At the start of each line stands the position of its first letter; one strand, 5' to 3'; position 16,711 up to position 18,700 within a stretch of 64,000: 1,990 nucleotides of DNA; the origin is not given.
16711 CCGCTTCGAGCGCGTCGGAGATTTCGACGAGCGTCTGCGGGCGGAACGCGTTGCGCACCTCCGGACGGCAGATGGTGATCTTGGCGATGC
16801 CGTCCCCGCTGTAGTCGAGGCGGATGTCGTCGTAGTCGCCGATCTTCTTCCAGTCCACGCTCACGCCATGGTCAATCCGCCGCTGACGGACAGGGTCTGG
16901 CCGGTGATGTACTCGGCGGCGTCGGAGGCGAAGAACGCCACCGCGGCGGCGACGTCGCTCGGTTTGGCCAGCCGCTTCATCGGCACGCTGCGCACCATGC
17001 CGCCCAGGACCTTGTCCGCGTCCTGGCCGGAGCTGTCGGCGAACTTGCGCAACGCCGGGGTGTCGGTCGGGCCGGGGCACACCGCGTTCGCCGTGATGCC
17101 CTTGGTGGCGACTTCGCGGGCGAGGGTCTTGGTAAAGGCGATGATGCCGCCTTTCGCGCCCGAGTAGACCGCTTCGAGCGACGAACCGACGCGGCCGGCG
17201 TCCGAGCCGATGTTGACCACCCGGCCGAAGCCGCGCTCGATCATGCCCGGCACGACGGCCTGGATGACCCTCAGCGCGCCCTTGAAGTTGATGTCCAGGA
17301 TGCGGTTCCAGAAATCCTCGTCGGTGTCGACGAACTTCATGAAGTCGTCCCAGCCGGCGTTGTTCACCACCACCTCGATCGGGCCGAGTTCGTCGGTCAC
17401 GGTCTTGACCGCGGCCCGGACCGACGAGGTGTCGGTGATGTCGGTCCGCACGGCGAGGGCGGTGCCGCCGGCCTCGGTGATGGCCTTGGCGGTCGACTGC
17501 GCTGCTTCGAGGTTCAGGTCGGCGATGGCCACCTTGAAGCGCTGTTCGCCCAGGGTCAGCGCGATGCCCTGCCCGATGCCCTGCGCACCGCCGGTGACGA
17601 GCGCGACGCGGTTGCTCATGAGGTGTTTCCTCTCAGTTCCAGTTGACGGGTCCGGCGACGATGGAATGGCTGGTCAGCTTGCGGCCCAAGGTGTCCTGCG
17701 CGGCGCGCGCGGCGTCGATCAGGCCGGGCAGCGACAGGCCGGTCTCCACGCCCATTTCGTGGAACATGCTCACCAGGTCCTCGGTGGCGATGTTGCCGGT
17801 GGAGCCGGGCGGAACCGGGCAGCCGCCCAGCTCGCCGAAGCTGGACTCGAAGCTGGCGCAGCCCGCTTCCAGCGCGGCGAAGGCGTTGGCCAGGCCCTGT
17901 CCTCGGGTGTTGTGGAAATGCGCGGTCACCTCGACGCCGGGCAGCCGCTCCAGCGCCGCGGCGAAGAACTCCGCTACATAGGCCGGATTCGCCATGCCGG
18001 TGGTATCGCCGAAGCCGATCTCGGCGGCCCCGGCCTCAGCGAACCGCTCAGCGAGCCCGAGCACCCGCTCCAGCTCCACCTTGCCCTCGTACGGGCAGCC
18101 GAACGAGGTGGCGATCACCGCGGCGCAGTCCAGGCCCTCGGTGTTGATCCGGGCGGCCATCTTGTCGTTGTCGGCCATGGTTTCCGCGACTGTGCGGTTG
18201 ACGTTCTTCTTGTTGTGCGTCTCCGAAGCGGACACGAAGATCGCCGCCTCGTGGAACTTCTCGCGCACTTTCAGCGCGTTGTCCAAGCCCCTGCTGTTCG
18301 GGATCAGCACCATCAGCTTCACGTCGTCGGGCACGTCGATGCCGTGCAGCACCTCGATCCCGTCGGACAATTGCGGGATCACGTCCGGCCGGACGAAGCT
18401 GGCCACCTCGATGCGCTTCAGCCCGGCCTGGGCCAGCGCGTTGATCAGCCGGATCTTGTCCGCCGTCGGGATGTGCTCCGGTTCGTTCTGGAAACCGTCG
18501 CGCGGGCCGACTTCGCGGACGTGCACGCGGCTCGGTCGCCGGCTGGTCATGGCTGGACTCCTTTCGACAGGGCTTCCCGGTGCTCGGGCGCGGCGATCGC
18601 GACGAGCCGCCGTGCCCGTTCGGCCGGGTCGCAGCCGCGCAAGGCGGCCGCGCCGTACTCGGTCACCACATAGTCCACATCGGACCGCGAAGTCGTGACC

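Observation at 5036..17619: Bad/Ali-like alicyclic ring-cleavage parts: BadH-like SDR, two MenB/BadI-family paralogs, DECR-type dienoyl-CoA reductase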

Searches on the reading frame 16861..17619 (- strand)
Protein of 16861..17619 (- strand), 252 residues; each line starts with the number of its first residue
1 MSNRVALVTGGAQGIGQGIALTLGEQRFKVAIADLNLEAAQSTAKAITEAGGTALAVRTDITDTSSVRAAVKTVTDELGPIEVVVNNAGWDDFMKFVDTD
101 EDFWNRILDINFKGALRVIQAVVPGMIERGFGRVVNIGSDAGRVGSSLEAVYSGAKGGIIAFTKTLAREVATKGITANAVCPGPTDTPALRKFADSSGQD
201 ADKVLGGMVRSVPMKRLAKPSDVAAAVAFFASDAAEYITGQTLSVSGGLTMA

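Call 6: search_protein_families(library=ncbifam, proteins=[window:16861-17619:-], max_evalue=0.00001)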
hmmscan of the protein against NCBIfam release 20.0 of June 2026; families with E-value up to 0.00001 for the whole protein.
window:16861-17619:- (252 aa): 222 families (the best 25 are shown)
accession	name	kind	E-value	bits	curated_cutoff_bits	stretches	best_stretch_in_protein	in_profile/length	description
TIGR03206.1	benzo_BadH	equivalog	7.1e-93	310.6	431.2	1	2-251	2-250/250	2-hydroxycyclohexanecarboxyl-CoA dehydrogenase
NF004198.0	PRK05653.1-3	equivalog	4.5e-68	229.4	296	1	2-251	6-248/248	3-oxoacyl-ACP reductase FabG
NF009466.0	PRK12826.1-2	subfamily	9.9e-65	218.4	222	1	2-251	2-246/248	3-oxoacyl-ACP reductase FabG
NF005559.1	PRK07231.1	subfamily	1.3e-64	218.1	215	1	2-250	3-248/249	glucose 1-dehydrogenase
TIGR01830.1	3oxo_ACP_reduc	equivalog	3.1e-63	213.7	297.75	1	6-249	1-238/239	3-oxoacyl-[acyl-carrier-protein] reductase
NF009464.0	PRK12824.1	subfamily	2.9e-62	210.5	269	1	3-251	2-244/245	3-oxoacyl-ACP reductase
TIGR01963.1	PHB_DH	subfamily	4.2e-62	209.7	307.05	1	4-251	2-254/255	3-hydroxybutyrate dehydrogenase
NF009093.0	PRK12429.1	subfamily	3.1e-61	206.9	258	1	2-251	4-258/259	3-hydroxybutyrate dehydrogenase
TIGR01829.1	AcAcCoA_reduct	subfamily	6.2e-60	202.8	302.1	1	4-251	1-242/242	acetoacetyl-CoA reductase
NF004791.0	PRK06138.1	equivalog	4.4e-59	199.8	312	1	2-251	4-251/252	SDR family oxidoreductase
TIGR02415.1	23BDH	subfamily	1.5e-58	198.2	304.35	1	4-250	1-252/254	acetoin reductase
NF006394.0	PRK08643.1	equivalog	1.9e-58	197.9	381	1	2-250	2-255/257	(S)-acetoin forming diacetyl reductase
NF004197.0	PRK05653.1-1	equivalog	1.1e-57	195.5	332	1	2-251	6-248/249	3-oxoacyl-ACP reductase FabG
NF006080.0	PRK08226.1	equivalog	4.3e-57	193.5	356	1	3-251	6-255/263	SDR family oxidoreductase UcpA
NF004818.0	PRK06172.1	equivalog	2.2e-56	191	336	1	2-250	6-251/253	SDR family oxidoreductase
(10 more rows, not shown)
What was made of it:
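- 16861..17619 (-): BadH/MrcD-type SDR (proposed 2-hydroxy-cyclohexanecarboxyl-CoA dehydrogenase). TIGR03206 is the best family at 310.6 bits (call 6).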

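Call 34: search_solved_structures(query=window:16861-17619:-, max_evalue=1e-40, show_alignments=1)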
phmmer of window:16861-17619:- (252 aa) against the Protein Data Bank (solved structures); distinct sequences matched with E-value up to 1e-40: 39.
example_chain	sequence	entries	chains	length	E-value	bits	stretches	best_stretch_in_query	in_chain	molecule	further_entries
6qhe_A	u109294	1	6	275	1.9e-47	165.3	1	1-252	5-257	Alcohol Dehydrogenase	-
1geg_A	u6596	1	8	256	3.8e-47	164.3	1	4-250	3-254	ACETOIN REDUCTASE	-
3tzh_A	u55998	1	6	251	3.5e-46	161.2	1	3-251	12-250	3-oxoacyl-[acyl-carrier protein] reductase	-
6t77_A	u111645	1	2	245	5.7e-46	160.5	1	3-251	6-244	3-oxoacyl-ACP reductase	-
3op4_A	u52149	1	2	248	6.2e-46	160.4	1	3-251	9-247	3-oxoacyl-[acyl-carrier protein] reductase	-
3rro_A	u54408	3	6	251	6.5e-46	160.3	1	3-251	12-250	3-ketoacyl-(acyl-carrier-protein) reductase | 3-oxoacyl-[acyl-carrier protein] reductase | 3-oxoacyl-[acyl-carrier-protein] reductase FabG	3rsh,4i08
3osu_A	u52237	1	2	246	1.3e-45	159.3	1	4-251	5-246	3-oxoacyl-[acyl-carrier-protein] reductase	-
3sj7_A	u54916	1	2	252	1.7e-45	158.9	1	4-251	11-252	3-oxoacyl-(Acyl-carrier-protein) reductase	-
5end_A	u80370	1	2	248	2.2e-45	158.6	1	3-251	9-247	3-oxoacyl-[acyl-carrier-protein] reductase FabG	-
3tzc_A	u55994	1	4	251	2.8e-45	158.2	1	3-251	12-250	3-oxoacyl-[acyl-carrier protein] reductase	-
3tzk_A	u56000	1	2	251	4e-45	157.7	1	3-251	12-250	3-oxoacyl-[acyl-carrier protein] reductase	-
4wjz_A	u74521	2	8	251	4.3e-45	157.6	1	3-251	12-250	3-oxoacyl-[acyl-carrier-protein] reductase FabG | 3-oxoacyl-[acyl-carrier protein] reductase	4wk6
3u09_A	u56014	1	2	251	4.6e-45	157.5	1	3-251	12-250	3-oxoacyl-[acyl-carrier-protein] reductase FabG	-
3woh_A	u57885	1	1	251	6.1e-45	157.1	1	1-251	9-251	SiaM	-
6t5x_A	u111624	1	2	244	4.8e-44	154.2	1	3-251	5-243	3-oxoacyl-[acyl-carrier-protein] reductase FabG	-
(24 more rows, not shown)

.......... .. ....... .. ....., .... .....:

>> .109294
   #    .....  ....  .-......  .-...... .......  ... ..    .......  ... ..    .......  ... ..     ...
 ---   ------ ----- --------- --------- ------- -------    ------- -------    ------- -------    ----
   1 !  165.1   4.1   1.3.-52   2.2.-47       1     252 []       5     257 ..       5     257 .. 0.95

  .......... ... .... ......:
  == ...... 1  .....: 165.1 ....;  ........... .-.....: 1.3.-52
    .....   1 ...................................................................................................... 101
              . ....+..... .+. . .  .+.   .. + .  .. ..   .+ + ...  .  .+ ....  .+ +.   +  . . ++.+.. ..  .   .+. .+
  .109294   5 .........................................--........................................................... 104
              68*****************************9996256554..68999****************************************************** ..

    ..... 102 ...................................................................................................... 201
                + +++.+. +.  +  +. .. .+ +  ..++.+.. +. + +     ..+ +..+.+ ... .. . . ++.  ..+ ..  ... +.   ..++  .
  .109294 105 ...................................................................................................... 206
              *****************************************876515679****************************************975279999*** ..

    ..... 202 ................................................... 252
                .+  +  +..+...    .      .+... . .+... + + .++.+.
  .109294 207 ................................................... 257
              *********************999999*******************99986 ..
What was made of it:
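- Checked: SDR, 16861-17619 (-), 252 aa. It contains NNAGWD, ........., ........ and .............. (alignment in call 34).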

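Call 43: search_dna_similar(query=window:16861-17619:-, collection=plasmids, mode=protein, max_rows=40, max_evalue=1e-45)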
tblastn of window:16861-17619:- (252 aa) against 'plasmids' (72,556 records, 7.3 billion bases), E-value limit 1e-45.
Records with a match: 78; places in all: 79; records where one place covers at least 80% of the query: 77.
Best place of each record, by identity: 80-90% 1; 60-80% 1; <60% 76.
By first word of the organism name: Pseudosulfitobacter 21; Sulfitobacter 7; Mycobacterium 4; Paraburkholderia 4; Achromobacter 3; Roseibium 3; Natrinema 3; Sagittula 3; Paracoccus 3; Cupriavidus 3; and 20 more.
By predicted mobility (MOB-suite, as given by PLSDB): non-mobilizable 47; conjugative 24; mobilizable 7.
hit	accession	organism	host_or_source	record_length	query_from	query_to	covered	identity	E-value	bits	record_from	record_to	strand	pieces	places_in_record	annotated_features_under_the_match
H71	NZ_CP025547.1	Mycobacterium paragordonae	Homo sapiens,cultured bacteria,sputum ...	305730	1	252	100%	82.1%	2e-115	370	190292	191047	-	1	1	glucose 1-dehydrogenase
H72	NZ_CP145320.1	Rhodococcus ruber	-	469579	1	252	100%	78.2%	5e-111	357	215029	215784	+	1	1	3-oxoacyl-ACP reductase family protein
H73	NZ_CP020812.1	Mycobacterium dioxanotrophicus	Single cell,river sediment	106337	1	251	100%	53.0%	2e-58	206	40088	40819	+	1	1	glucose 1-dehydrogenase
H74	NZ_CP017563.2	Paraburkholderia sprentiae WSM5005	Lebeckia ambigua,root nodule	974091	1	251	100%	52.6%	1e-62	218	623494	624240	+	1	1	glucose 1-dehydrogenase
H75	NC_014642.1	Achromobacter xylosoxidans A8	-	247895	23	252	91%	56.5%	2e-66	229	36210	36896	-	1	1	glucose 1-dehydrogenase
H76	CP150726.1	Achromobacter denitrificans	Homo sapiens,culture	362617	23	252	91%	56.5%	2e-66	229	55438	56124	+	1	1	glucose 1-dehydrogenase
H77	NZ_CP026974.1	Achromobacter insolitus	Homo sapiens,endotracheal aspirate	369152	23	252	91%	56.5%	2e-66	229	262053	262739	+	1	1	glucose 1-dehydrogenase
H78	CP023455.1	Rhodobacteraceae bacterium QY30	whole organism,paddy soil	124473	1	251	100%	51.4%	1e-51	187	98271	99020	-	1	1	record has no annotation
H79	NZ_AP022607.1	Mycobacterium branderi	-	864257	1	251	100%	51.2%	5e-52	188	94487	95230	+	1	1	glucose 1-dehydrogenase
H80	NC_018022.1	Mycolicibacterium chubuense NBB4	-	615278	1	251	100%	51.0%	2e-56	201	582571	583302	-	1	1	glucose 1-dehydrogenase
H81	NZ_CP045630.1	Roseibium aggregatum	-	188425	23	251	91%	55.9%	6e-68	234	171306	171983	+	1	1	glucose 1-dehydrogenase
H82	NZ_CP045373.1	Sulfitobacter sp. THAF37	pure culture,Surface of a polyethylene ...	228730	23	251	91%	55.9%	8e-68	233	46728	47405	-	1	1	glucose 1-dehydrogenase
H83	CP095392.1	Natribaculum breve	cell culture,saline soil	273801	1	251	100%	50.8%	1e-58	207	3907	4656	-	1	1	record has no annotation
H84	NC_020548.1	Azoarcus sp. KH32C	-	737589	1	251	100%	50.6%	2e-59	209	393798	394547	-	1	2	glucose 1-dehydrogenase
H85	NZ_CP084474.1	Natrinema sp. DC36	cell culture,sediment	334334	1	251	100%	50.4%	1e-58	207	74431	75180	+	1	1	glucose 1-dehydrogenase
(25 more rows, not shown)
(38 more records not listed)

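Call 44: get_annotated_region(hit=H71, flank=16000)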
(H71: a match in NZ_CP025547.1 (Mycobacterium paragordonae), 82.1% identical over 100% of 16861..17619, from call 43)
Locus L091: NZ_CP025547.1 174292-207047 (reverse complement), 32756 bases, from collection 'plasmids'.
description: Mycobacterium paragordonae strain 49061 plasmid unnamed1, complete sequence
organism: Mycobacterium paragordonae (NCBI taxid 1389713)
taxonomy: Bacteria; Actinomycetota; Actinomycetes; Mycobacteriales; Mycobacteriaceae; Mycobacterium; Mycobacterium paragordonae
host: -; source: Homo sapiens,cultured bacteria,sputum sample; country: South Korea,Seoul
typing (MOB-suite, as given by PLSDB): non-mobilizable
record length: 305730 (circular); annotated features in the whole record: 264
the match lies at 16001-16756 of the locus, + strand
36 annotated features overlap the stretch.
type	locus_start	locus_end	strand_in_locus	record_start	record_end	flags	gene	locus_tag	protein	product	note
CDS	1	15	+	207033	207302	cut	-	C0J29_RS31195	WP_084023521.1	hypothetical protein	-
CDS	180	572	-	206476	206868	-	-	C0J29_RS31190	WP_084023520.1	PIN domain-containing protein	-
CDS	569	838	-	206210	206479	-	-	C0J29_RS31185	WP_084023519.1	hypothetical protein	-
CDS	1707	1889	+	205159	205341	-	-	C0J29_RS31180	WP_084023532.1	antitoxin VbhA family protein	-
CDS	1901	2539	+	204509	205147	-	-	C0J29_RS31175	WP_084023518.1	Fic/DOC family protein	-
CDS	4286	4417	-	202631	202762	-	-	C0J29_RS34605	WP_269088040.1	hypothetical protein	-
CDS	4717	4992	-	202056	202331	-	-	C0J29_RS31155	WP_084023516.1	cytochrome C oxidase subunit IV family protein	-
CDS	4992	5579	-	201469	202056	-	-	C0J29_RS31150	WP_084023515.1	cytochrome c oxidase subunit 3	-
CDS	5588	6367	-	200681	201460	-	-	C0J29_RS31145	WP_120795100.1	hypothetical protein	-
CDS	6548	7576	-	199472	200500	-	-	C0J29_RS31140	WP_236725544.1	NAD(P)H-dependent glycerol-3-phosphate dehydrogenase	-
CDS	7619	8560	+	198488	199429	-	-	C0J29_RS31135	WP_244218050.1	hypothetical protein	-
CDS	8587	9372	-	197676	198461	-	-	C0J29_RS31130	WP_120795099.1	FCD domain-containing protein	-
CDS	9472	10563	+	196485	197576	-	-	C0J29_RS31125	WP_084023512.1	acyl-CoA dehydrogenase family protein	-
CDS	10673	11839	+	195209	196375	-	-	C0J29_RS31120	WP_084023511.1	acyl-CoA dehydrogenase family protein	-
CDS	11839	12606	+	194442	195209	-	fabG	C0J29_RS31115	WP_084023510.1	3-oxoacyl-ACP reductase FabG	-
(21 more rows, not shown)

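Call 45: get_annotated_region(hit=H84, flank=12000)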
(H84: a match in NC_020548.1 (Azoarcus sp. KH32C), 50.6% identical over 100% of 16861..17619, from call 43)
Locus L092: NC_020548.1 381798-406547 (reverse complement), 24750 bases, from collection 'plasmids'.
description: Azoarcus sp. KH32C plasmid pAZKH, complete sequence
organism: Azoarcus sp. KH32C (NCBI taxid 748247)
taxonomy: Bacteria; Pseudomonadota; Betaproteobacteria; Rhodocyclales; Zoogloeaceae; Azoarcus; Azoarcus sp. KH32C
host: -; source: -; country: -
typing (MOB-suite, as given by PLSDB): mobilizable; replicon rep_cluster_432; relaxase MOBP
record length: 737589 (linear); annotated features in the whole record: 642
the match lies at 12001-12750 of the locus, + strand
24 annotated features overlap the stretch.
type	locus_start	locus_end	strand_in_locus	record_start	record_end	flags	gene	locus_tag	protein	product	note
CDS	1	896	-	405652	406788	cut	-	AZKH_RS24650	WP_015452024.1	MlaE family lipid ABC transporter permease subunit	-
CDS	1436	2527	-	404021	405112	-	-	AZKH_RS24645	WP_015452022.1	beta/gamma crystallin-related protein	-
CDS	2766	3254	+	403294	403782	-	-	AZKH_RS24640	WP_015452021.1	MarR family transcriptional regulator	GO:0006355 - regulation of DNA-templated transcription [Evidence IEA]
CDS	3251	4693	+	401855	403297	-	-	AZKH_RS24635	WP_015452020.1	MFS transporter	GO:0055085 - transmembrane transport [Evidence IEA]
CDS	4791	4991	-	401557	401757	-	-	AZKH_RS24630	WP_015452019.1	hypothetical protein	-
CDS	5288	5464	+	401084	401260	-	-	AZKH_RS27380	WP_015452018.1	hypothetical protein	-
CDS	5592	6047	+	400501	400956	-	-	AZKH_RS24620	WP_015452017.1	MaoC family dehydratase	-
CDS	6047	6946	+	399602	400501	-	-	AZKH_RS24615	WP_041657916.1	CoA ester lyase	-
CDS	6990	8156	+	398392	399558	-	-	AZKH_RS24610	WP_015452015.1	acyl-CoA dehydrogenase family protein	-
CDS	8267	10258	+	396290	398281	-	-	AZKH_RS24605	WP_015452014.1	acetoacetate--CoA ligase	GO:0019287 - isopentenyl diphosphate biosynthetic process, mevalonate pathway [Evidence IEA]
CDS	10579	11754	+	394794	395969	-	-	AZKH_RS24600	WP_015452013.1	acyl-CoA dehydrogenase family protein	-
CDS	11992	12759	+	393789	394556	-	-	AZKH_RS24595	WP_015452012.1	glucose 1-dehydrogenase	-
CDS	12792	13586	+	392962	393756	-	-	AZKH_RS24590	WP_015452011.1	enoyl-CoA hydratase-related protein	-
CDS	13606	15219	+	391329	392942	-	-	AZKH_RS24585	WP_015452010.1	enoyl-CoA hydratase-related protein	-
CDS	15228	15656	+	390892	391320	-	-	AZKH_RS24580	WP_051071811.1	MaoC family dehydratase N-terminal domain-containing protein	-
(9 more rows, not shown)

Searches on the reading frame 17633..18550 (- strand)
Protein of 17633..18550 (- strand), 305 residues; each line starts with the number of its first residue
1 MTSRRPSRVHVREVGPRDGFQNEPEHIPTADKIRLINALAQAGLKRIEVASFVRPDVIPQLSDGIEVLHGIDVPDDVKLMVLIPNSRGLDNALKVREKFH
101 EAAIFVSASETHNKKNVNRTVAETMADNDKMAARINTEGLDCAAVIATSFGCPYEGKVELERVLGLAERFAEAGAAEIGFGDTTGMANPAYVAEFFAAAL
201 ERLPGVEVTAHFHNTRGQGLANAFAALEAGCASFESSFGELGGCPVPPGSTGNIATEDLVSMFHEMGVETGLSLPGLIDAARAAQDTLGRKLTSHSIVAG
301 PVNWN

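Call 6: search_protein_families(library=ncbifam, proteins=[window:17633-18550:-], max_evalue=0.00001)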
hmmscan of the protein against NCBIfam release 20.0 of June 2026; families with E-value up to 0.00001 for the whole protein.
window:17633-18550:- (305 aa): 20 families
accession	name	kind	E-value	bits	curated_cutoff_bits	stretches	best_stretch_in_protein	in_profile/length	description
NF004283.0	PRK05692.1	subfamily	2e-98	329.2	246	1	6-297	4-293/300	hydroxymethylglutaryl-CoA lyase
TIGR02146.1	LysS_fung_arch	equivalog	8.6e-20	71.3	413.55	1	17-240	7-218/344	homocitrate synthase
NF006049.0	PRK08195.1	subfamily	2.6e-16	59.6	229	1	161-287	148-269/344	4-hyroxy-2-oxovalerate/4-hydroxy-2-oxopentanoic acid aldolase,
NF002085.0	PRK00915.1-2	subfamily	6.5e-15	54.8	517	1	5-292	10-279/504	2-isopropylmalate synthase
TIGR03217.1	4OH_2_O_val_ald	equivalog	2.2e-14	53.4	286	1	161-282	143-259/334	4-hydroxy-2-oxovalerate aldolase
TIGR02660.1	nifV_homocitr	equivalog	8.1e-14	51.7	462.9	1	16-300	9-275/365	homocitrate synthase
TIGR02090.1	LEU1_arch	subfamily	1.1e-11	44.5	484.75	1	16-284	8-258/363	isopropylmalate/citramalate/homocitrate synthases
TIGR00973.1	leuA_bact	equivalog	1.4e-11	43.5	598.7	1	91-263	83-245/494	2-isopropylmalate synthase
NF002086.0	PRK00915.1-3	equivalog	1.5e-10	40.2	532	1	14-262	12-249/516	2-isopropylmalate synthase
NF002084.0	PRK00915.1-1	equivalog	3e-10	39.2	748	1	91-259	86-244/523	2-isopropylmalate synthase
NF002087.0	PRK00915.1-4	equivalog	1.4e-09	37.1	729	1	102-260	98-247/516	2-isopropylmalate synthase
TIGR01108.1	oadA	equivalog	7.9e-08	31.2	756.5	1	160-278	148-259/582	sodium-extruding oxaloacetate decarboxylase subunit alpha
NF006761.0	PRK09282.1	domain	3.6e-07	29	402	1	160-286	153-272/591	pyruvate carboxylase subunit B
NF041069.1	IPMS_Sufob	equivalog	8e-07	28.7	600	1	17-262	9-237/371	isopropylmalate synthase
NF009554.0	PRK12999.1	equivalog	1.1e-06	26.8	965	1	153-273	684-797/1147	pyruvate carboxylase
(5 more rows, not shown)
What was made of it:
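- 17633..18550 (-): HMG-CoA lyase family enzyme. NF004283 329 bits, above the 246 cut-off (call 6).
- Checked: HMG-CoA lyase 17633-18550: 329.2 bits, above the 246 cut-off (call 6).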
